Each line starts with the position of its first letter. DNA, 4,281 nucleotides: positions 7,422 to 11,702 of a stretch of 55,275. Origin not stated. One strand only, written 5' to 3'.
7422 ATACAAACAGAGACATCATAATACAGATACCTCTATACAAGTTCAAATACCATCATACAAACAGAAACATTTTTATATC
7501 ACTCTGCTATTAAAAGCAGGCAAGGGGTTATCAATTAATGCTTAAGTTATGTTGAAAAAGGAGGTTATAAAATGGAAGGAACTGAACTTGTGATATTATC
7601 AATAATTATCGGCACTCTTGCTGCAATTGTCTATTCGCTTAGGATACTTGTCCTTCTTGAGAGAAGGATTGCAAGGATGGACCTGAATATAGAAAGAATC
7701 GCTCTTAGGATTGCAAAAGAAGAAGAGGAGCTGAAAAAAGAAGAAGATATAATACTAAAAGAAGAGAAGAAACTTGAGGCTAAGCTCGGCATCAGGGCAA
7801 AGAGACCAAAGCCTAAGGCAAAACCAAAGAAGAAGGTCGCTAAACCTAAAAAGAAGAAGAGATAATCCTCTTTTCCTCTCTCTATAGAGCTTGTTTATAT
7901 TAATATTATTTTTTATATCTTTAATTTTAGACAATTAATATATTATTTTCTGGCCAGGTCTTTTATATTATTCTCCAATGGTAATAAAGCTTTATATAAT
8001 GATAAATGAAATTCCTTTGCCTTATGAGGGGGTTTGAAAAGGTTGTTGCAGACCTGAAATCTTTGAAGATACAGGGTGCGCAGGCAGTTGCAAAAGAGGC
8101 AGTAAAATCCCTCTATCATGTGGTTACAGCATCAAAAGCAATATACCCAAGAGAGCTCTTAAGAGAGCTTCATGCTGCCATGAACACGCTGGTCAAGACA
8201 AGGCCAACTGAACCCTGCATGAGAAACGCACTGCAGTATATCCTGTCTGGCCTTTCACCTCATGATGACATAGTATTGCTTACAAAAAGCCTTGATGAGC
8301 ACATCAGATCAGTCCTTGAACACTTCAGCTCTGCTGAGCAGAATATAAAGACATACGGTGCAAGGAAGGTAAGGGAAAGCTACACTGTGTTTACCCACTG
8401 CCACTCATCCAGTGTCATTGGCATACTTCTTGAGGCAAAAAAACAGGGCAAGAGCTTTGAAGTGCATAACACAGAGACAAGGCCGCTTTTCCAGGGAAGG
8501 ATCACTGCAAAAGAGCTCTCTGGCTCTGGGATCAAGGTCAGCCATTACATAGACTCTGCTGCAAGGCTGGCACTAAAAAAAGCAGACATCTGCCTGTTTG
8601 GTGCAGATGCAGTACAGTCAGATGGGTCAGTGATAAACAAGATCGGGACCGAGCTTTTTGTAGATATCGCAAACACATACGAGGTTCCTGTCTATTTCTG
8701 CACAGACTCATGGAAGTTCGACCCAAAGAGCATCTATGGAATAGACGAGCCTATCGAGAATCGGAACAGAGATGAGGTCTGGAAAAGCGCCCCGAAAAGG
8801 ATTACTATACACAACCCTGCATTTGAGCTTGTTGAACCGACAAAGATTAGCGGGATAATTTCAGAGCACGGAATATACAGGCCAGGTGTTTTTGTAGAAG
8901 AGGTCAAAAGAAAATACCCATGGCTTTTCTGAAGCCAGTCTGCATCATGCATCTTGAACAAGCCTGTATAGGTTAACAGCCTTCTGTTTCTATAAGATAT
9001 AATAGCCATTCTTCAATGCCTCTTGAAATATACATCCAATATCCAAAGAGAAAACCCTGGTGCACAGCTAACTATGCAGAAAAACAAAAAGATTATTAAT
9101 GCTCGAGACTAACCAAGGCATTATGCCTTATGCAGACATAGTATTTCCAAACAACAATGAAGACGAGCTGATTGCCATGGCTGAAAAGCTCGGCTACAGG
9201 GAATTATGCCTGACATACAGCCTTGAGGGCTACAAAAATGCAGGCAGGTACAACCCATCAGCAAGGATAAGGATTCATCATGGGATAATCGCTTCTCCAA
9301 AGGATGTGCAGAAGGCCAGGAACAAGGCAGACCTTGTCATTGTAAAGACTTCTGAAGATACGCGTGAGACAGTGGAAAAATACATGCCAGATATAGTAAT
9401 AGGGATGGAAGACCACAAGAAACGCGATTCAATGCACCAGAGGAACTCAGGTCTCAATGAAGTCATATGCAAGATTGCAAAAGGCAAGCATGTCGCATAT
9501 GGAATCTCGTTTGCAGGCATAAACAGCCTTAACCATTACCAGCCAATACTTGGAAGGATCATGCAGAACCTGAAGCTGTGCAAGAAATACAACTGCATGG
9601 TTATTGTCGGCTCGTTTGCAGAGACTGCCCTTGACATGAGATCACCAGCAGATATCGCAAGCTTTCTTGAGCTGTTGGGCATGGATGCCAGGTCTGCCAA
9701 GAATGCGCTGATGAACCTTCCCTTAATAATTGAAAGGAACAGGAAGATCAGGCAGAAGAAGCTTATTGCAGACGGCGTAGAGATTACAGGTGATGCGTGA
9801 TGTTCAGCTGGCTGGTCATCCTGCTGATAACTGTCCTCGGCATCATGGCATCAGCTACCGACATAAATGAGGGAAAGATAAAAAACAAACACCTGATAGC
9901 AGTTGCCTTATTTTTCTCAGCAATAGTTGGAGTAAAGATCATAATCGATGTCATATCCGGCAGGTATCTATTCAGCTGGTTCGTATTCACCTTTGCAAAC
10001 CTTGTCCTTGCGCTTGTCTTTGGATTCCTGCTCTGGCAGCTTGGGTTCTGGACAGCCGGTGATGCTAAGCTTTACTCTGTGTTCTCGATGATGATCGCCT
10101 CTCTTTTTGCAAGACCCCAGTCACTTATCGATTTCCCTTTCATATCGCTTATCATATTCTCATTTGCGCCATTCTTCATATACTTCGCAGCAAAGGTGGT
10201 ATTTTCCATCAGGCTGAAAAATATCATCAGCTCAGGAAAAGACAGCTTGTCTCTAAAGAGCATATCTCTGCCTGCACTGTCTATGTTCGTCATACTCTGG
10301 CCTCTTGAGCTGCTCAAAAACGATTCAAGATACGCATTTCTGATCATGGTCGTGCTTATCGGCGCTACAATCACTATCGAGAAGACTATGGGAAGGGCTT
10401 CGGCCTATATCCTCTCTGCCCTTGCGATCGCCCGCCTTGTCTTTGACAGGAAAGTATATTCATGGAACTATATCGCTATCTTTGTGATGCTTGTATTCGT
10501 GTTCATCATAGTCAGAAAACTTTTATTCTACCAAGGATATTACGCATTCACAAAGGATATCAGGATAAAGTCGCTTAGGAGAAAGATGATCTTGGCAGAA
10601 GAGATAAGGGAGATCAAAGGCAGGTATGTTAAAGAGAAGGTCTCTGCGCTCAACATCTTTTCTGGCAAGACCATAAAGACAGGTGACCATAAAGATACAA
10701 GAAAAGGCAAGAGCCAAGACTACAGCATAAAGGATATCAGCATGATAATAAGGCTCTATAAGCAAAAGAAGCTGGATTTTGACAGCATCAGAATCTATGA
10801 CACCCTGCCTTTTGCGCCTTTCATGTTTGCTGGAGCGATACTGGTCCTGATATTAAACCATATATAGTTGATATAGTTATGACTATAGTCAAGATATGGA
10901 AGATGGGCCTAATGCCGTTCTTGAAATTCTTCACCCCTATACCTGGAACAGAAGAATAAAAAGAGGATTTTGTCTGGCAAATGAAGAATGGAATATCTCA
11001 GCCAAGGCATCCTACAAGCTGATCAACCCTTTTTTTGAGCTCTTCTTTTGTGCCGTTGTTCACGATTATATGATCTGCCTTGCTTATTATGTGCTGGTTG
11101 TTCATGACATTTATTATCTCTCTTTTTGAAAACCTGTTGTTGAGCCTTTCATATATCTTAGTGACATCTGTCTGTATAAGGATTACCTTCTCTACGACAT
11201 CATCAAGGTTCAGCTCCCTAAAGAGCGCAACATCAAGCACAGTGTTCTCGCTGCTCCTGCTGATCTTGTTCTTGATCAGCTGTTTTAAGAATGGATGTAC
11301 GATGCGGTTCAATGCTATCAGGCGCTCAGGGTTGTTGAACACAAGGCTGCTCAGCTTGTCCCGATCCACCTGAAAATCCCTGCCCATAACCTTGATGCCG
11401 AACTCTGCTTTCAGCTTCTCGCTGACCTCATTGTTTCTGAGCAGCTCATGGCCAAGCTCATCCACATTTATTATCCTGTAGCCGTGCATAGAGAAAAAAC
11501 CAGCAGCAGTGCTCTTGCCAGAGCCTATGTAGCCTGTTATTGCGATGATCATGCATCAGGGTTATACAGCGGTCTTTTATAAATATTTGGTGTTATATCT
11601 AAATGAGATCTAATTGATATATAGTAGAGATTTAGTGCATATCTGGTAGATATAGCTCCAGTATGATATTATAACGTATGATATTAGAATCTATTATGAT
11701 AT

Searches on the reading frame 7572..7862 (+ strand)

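Call 14: search_protein_families(library=ncbifam, proteins=[window:7572-7862:+], max_evalue=0.000001)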
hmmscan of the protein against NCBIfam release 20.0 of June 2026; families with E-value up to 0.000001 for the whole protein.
window:7572-7862:+ (97 aa): 0 families

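Call 64: search_protein_families(library=pfam, proteins=[window:7572-7862:+], max_evalue=5)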
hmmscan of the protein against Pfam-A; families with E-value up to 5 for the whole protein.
window:7572-7862:+ (97 aa): 1 family
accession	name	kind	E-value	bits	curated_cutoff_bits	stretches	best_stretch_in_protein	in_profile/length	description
PF12794.12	MscS_TM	-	0.1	11.9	28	1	6-69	228-295/339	Mechanosensitive ion channel inner membrane domain 1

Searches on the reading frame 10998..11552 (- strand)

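Call 6: search_protein_families(library=pfam, proteins=[window:10998-11552:-])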
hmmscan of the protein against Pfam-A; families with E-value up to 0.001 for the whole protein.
window:10998-11552:- (184 aa): 2 families
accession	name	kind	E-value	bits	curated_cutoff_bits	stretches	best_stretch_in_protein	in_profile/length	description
PF01121.26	CoaE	-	1.8e-29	103.1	27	1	1-169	1-178/180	Dephospho-CoA kinase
PF13238.12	AAA_18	-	1.7e-06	28.9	29.4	1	3-145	1-116/128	AAA domain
